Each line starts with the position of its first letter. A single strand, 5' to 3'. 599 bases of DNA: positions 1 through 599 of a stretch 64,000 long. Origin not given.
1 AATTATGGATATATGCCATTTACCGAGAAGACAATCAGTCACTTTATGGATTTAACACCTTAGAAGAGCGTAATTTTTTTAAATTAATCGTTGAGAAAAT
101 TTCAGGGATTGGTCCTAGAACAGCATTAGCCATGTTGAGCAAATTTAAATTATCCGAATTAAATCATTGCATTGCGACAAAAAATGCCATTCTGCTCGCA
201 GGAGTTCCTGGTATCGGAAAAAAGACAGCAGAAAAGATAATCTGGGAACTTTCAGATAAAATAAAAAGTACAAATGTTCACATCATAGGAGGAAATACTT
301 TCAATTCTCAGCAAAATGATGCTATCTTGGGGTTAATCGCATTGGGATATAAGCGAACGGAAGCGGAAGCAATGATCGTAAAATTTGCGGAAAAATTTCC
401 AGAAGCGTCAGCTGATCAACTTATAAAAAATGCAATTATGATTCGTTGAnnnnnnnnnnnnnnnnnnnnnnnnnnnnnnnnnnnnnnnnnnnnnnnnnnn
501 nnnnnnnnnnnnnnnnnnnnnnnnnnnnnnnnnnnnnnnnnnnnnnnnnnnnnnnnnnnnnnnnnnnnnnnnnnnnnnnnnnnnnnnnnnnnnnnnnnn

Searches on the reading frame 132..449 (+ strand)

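Call 52: search_protein_families(library=pfam, proteins=[window:132-449:+], max_evalue=0.001)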
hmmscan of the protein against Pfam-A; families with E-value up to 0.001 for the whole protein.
window:132-449:+ (105 aa): 3 families
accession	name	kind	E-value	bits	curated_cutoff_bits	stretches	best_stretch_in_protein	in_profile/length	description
PF07499.19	RuvA_C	-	4.5e-10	40.3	24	1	61-102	3-43/47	RuvA, C-terminal domain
PF14520.12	HHH_5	-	1.4e-05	25.9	27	1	21-42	36-57/57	Helix-hairpin-helix domain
PF00633.29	HHH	-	9.1e-05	22.6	24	1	22-38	13-29/30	Helix-hairpin-helix motif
